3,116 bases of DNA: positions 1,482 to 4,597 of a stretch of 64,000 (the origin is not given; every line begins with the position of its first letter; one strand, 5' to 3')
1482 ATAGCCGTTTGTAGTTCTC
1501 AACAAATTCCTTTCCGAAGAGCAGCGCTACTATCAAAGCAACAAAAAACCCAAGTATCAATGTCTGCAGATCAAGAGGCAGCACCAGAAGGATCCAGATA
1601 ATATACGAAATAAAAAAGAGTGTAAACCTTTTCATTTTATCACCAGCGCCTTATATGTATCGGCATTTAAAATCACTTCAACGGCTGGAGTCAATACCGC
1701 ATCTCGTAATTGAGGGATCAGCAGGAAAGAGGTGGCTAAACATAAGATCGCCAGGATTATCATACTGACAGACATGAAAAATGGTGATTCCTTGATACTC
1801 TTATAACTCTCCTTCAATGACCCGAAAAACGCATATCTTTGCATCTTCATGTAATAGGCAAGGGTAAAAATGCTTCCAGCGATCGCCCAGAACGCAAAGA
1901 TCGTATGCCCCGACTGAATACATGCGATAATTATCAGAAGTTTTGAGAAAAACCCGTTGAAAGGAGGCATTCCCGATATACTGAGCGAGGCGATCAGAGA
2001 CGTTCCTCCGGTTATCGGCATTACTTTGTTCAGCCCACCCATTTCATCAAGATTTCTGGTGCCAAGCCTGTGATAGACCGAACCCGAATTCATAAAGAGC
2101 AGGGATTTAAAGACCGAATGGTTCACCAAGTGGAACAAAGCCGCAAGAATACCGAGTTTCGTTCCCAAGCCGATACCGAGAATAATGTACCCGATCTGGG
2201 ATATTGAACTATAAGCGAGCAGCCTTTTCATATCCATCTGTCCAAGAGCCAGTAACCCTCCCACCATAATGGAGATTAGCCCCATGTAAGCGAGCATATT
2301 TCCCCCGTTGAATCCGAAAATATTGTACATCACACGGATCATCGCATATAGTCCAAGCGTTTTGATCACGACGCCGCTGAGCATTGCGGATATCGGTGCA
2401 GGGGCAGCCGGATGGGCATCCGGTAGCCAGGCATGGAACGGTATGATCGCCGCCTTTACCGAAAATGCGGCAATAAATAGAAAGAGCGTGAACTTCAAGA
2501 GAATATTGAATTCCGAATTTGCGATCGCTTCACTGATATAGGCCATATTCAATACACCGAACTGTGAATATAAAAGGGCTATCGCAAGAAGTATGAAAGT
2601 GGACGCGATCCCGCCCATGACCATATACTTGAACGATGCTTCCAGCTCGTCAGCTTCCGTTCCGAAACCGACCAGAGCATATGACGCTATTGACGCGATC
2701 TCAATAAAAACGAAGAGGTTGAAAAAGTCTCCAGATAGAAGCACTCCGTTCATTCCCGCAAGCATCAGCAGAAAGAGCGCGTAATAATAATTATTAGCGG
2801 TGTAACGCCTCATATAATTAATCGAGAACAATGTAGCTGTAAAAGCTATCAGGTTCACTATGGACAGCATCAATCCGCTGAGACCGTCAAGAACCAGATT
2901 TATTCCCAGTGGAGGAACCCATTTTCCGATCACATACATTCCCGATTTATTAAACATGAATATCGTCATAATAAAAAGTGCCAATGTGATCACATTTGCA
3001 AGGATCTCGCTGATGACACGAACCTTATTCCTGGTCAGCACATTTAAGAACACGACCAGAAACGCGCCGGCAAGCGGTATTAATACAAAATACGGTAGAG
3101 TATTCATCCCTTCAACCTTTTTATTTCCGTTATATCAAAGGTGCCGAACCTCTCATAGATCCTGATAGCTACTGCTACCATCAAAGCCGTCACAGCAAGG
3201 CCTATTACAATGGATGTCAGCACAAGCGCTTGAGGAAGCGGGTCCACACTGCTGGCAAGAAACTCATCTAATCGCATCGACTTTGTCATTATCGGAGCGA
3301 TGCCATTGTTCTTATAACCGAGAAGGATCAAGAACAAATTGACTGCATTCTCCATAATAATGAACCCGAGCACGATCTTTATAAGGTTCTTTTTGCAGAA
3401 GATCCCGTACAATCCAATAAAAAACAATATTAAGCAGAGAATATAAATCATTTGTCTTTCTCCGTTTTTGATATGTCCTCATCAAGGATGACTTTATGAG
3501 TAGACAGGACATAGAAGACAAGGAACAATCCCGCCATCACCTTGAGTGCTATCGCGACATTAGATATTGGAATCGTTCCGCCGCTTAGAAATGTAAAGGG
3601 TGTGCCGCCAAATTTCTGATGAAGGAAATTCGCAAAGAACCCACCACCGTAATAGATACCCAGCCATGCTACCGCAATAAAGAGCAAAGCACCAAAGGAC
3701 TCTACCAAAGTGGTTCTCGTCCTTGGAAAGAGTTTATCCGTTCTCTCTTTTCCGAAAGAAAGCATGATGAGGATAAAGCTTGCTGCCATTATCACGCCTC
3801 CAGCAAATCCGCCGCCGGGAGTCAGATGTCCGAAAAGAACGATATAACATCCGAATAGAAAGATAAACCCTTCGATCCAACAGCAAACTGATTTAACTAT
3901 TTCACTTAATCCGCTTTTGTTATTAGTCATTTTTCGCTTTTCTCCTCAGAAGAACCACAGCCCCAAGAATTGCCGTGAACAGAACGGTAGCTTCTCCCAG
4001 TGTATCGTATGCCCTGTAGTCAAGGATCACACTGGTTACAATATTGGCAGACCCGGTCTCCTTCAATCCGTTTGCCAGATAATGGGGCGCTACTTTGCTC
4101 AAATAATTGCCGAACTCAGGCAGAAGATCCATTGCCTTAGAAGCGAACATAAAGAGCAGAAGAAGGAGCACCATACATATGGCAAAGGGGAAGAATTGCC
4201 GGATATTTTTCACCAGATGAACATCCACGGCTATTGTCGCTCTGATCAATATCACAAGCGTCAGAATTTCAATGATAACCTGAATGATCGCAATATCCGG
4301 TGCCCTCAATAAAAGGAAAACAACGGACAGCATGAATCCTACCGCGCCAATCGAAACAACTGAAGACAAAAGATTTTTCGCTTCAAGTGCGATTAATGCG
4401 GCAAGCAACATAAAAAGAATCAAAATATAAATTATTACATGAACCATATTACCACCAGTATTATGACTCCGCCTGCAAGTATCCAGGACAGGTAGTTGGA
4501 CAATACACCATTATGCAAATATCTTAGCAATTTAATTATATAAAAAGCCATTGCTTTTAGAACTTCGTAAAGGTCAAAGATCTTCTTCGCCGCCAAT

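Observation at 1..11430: Mrp-linked group 4 [NiFe] hydrogenase operon headed by a HydB/HydG-like NAD(P)H module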

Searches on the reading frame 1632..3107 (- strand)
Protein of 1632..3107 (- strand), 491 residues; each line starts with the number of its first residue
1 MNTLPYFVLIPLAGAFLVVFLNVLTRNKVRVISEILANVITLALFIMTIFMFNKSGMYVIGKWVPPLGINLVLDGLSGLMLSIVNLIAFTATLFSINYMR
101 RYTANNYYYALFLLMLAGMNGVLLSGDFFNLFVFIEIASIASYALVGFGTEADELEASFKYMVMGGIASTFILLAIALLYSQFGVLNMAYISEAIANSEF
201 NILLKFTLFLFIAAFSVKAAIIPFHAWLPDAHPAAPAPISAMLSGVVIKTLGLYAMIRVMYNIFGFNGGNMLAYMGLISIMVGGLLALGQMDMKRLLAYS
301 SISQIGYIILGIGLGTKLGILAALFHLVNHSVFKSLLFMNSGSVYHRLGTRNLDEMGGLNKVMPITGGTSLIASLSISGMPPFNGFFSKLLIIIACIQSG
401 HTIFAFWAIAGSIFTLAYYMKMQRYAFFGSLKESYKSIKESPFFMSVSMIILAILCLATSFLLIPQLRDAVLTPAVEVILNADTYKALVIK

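Call 8: search_protein_families(library=pfam, proteins=[window:1632-3107:-], max_evalue=0.01)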
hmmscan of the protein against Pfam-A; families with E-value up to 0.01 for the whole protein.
window:1632-3107:- (491 aa): 2 families
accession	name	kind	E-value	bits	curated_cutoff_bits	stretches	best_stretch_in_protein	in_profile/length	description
PF00361.26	Proton_antipo_M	-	9.1e-69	232.3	21.5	1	125-415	1-294/294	NADH:quinone oxidoreductase/Mrp antiporter, TM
PF00662.26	Proton_antipo_N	-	5.1e-07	29.9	24.5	1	68-103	10-45/51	NADH-Ubiquinone oxidoreductase (complex I), chain 5 N-terminus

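Call 27: search_protein_families(library=ncbifam, proteins=[window:1632-3107:-], max_evalue=0.00001)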
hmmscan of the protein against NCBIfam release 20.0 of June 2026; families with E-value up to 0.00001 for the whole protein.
window:1632-3107:- (491 aa): 75 families (the best 25 are shown)
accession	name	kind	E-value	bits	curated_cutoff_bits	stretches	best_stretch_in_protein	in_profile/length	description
NF006240.0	PRK08376.1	subfamily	1.3e-117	393.9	662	1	2-489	5-517/521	putative monovalent cation/H+ antiporter subunit D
NF006241.0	PRK08377.1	equivalog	3.3e-99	333.1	645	1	8-485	9-483/494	NADH dehydrogenase subunit N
NF006419.0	PRK08668.1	equivalog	1.7e-94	317.8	617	1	1-459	1-463/613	NADH dehydrogenase subunit M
NF009306.0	PRK12663.1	equivalog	1.8e-92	310.8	542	1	8-490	10-492/498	Na+/H+ antiporter subunit D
NF009305.0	PRK12662.1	equivalog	1.1e-89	301.4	700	1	8-464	10-477/492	putative monovalent cation/H+ antiporter subunit D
NF005086.0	PRK06521.1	equivalog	2.3e-89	300.6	667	1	7-482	11-509/669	hydrogenase 4 subunit B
NF005818.0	PRK07691.1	equivalog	1e-87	295.2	586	1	7-489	9-493/496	Na+/H+ antiporter subunit D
NF009308.0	PRK12665.1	equivalog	3.3e-80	270.1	585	1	4-436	9-447/531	Na+/H+ antiporter subunit D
TIGR01972.1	NDH_I_M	subfamily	5.5e-79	266.1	263.8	1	4-479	1-482/486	NADH-quinone oxidoreductase subunit M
NF009310.0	PRK12668.1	equivalog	7.6e-77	259.4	564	1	12-460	14-431/584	Na(+)/H(+) antiporter subunit D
NF005097.0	PRK06525.1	equivalog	1.4e-76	258.2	430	1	8-464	9-476/480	hydrogenase 4 subunit D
NF005141.0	PRK06590.1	equivalog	1.5e-76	258.7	556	1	3-473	4-478/615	NADH-quinone oxidoreductase subunit L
NF009288.0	PRK12648.1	equivalog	1.5e-75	255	1104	1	3-484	2-491/954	monovalent cation/H+ antiporter subunit A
NF006238.0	PRK08375.1-4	equivalog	5.7e-75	253.1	626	1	3-432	5-434/531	putative monovalent cation/H+ antiporter subunit D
TIGR01974.1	NDH_I_L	subfamily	9.7e-75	252.7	407.5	1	6-480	5-494/630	NADH-quinone oxidoreductase subunit L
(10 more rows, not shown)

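Call 64: search_solved_structures(query=window:1632-3107:-, max_evalue=1e-30, show_alignments=2)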
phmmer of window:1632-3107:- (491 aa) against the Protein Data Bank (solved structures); distinct sequences matched with E-value up to 1e-30: 51.
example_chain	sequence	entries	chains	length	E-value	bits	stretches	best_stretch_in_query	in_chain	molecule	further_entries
6cfw_H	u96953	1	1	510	4.3e-92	312.8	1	2-481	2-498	Monovalent cation/H+ antiporter subunit D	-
6u8y_H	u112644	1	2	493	1.1e-72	248.9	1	7-459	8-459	NADH dehydrogenase subunit N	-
7qru_D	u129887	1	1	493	6.5e-65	223.2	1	8-476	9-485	Na+/H+ antiporter subunit D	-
7d3u_D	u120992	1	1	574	8.9e-60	206.3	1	3-430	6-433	Monovalent Na+/H+ antiporter subunit D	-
6z16_D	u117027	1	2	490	4.5e-54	187.5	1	6-480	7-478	Multisubunit Na+/H+ antiporter, D subunit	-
4he8_L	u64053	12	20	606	3.4e-53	184.6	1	8-477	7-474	NADH-quinone oxidoreductase subunit 12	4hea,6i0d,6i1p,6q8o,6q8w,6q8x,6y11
6u8y_X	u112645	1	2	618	6.1e-52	180.5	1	1-457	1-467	NADH dehydrogenase subunit M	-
6z16_A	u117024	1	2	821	5.2e-50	174.1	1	55-480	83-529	Multisubunit Na+/H+ antiporter, A subunit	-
7qru_A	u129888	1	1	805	6e-49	170.6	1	4-480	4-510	Na+/H+ antiporter subunit A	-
6hum_F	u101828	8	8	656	2.2e-47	165.5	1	10-431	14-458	NADH dehydrogenase subunit 5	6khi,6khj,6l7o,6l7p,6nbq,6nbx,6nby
3rko_L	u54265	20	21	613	7.6e-46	160.4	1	1-472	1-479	NADH-QUINONE OXIDOREDUCTASE SUBUNIT L | Proton-translocating NADH-quinone oxidoreductase, chain L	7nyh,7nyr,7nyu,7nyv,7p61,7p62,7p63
7z7r_L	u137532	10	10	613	7.6e-46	160.4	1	1-472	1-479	NADH dehydrogenase subunit L | NADH-quinone oxidoreductase subunit L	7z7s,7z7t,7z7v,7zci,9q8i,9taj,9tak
8e9g_L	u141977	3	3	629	1.5e-42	149.5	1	4-458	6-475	NADH-quinone oxidoreductase, L subunit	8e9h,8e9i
7p61_M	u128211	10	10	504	2.6e-42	148.8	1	4-457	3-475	NADH dehydrogenase I subunit M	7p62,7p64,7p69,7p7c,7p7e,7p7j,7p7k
3rko_M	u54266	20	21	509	2.7e-42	148.7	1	4-457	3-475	NADH-QUINONE OXIDOREDUCTASE SUBUNIT M | NADH dehydrogenase I subunit M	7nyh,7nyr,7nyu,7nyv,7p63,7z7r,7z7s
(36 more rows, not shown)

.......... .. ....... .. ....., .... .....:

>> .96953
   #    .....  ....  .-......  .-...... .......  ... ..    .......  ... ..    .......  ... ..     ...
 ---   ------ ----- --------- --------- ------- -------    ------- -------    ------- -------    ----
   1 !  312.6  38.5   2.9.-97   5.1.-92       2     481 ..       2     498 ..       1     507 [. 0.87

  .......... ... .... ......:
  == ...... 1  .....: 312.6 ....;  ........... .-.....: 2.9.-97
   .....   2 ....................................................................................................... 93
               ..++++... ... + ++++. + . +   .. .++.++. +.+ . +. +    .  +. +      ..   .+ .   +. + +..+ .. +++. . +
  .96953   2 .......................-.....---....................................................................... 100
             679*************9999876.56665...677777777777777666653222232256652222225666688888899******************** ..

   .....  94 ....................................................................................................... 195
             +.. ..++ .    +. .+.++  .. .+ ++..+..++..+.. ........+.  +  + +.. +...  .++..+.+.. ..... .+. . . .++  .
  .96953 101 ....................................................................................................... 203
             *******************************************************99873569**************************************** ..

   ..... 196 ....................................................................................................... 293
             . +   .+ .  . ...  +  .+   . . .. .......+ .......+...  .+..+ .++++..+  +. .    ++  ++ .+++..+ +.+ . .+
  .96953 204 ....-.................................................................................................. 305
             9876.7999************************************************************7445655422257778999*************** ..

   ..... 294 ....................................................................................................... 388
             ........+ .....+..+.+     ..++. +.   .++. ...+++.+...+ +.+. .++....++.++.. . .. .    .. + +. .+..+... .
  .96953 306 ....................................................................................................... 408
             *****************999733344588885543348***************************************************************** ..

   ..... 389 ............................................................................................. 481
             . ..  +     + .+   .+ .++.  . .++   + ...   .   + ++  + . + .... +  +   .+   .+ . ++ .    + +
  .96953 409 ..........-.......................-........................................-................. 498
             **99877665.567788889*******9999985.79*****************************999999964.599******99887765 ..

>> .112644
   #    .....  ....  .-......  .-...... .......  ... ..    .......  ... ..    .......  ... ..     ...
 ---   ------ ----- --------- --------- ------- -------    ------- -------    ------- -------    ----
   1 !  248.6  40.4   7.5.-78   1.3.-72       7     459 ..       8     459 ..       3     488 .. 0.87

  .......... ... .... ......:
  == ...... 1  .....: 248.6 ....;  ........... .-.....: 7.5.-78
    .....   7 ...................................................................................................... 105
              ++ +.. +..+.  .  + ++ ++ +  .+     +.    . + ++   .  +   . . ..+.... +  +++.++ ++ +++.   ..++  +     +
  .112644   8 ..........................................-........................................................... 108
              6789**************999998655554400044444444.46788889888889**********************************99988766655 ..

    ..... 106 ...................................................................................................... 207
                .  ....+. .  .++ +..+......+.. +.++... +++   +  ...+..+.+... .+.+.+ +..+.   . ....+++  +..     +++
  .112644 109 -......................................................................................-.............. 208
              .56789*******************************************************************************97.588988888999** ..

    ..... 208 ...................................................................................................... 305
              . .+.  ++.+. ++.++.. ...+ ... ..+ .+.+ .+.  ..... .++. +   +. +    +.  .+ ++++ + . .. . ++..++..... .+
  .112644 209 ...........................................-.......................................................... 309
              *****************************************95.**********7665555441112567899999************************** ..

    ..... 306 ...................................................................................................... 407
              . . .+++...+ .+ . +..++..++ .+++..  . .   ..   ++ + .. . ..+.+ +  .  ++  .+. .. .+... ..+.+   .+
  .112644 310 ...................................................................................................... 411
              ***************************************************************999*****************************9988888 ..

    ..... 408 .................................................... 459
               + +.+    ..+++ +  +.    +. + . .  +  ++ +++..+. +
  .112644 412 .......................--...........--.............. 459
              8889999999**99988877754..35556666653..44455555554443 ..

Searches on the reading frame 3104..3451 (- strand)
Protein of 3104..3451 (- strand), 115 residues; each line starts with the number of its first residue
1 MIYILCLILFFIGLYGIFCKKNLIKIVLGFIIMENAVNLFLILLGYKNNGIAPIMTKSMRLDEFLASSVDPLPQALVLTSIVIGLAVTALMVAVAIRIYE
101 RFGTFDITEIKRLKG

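Call 8: search_protein_families(library=pfam, proteins=[window:3104-3451:-], max_evalue=0.01)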
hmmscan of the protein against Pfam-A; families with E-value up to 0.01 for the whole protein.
window:3104-3451:- (115 aa): 1 family
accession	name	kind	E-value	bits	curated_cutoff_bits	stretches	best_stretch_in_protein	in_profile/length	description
PF00420.29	Oxidored_q2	-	1.5e-27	95.6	26.1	1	1-114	1-94/95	NADH-ubiquinone/plastoquinone oxidoreductase chain 4L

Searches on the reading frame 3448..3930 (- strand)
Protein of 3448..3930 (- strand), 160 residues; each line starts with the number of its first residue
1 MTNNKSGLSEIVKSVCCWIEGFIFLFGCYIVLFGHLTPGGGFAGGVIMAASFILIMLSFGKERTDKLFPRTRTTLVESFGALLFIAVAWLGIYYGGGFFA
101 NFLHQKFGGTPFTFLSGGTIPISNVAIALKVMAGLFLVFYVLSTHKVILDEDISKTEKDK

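Call 8: search_protein_families(library=pfam, proteins=[window:3448-3930:-], max_evalue=0.01)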
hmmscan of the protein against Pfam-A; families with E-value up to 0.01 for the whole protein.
window:3448-3930:- (160 aa): 1 family
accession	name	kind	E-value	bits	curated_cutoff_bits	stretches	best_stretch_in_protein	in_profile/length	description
PF04039.18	MnhB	-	8.2e-25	87.9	22.5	1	11-136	1-126/127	Domain related to MnhB subunit of Na+/H+ antiporter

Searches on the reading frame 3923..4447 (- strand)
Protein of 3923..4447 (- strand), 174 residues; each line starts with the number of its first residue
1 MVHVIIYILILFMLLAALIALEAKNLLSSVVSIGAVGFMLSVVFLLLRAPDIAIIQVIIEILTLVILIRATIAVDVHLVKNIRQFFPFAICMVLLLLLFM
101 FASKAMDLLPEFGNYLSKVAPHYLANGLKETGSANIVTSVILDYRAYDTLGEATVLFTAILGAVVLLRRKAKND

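Call 7: search_protein_families(library=pfam, proteins=[window:3923-4447:-], max_evalue=0.01)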
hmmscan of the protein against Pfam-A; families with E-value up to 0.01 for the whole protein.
window:3923-4447:- (174 aa): 3 families
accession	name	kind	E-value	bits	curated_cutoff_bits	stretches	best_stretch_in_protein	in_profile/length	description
PF13244.11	MbhD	-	4.3e-13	49.7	27.2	1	11-69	1-60/67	MBH, subunit D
PF20501.3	MbhE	-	1e-09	38.8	27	1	117-169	31-83/98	MBH, subunit E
PF00499.25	Oxidored_q3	-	0.0016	18.7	33.2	1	17-166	2-146/146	NADH-ubiquinone/plastoquinone oxidoreductase chain 6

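Call 27: search_protein_families(library=ncbifam, proteins=[window:3923-4447:-], max_evalue=0.00001)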
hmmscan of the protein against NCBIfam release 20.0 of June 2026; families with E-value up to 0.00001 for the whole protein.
window:3923-4447:- (174 aa): 16 families
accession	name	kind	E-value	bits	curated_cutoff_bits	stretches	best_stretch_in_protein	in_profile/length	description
NF009159.0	PRK12504.1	equivalog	1.5e-25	90.2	141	1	2-172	3-177/178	DUF4040 domain-containing protein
NF009290.0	PRK12650.1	equivalog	2.2e-22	78.8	980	1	7-168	606-764/966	DUF4040 family protein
NF009161.0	PRK12507.1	equivalog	1.9e-20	73.3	272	1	5-172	11-180/336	putative monovalent cation/H+ antiporter subunit B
NF009287.0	PRK12647.1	equivalog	2.6e-20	72.6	937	1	7-173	602-765/773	putative monovalent cation/H+ antiporter subunit A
NF009288.0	PRK12648.1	equivalog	2.6e-20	72.1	1104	1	5-170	609-776/954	monovalent cation/H+ antiporter subunit A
NF009289.0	PRK12649.1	equivalog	1.2e-19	70.1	1117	1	7-172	622-787/789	putative monovalent cation/H+ antiporter subunit A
NF009285.0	PRK12645.1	equivalog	9.2e-19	67.2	1028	1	2-173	627-796/804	Na+/H+ antiporter subunit A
NF009284.0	PRK12644.1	equivalog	3.3e-17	61.9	962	1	7-170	603-764/975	Na+/H+ antiporter subunit A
TIGR00940.1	2a6301s01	subfamily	5.1e-14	51.5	920.45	1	4-169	622-785/793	monovalent cation:proton antiporter subunit A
NF009286.0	PRK12646.1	equivalog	1.5e-13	50.2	1063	1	4-172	631-793/800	DUF4040 family protein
NF009217.0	PRK12567.1-1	equivalog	1.7e-13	50.6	268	1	89-172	8-90/238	putative monovalent cation/H+ antiporter subunit B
NF004172.0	PRK05640.1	equivalog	4.9e-08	33.3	156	1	8-171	5-151/152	putative monovalent cation/H+ antiporter subunit B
NF006242.0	PRK08378.1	subfamily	5.5e-07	30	98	1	3-59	5-61/85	hypothetical protein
NF004923.0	PRK06280.1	equivalog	1.3e-06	28.7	80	1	4-71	3-70/79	hypothetical protein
NF009219.0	PRK12567.1-3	equivalog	1.7e-06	27.7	179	1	124-170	32-78/220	putative monovalent cation/H+ antiporter subunit B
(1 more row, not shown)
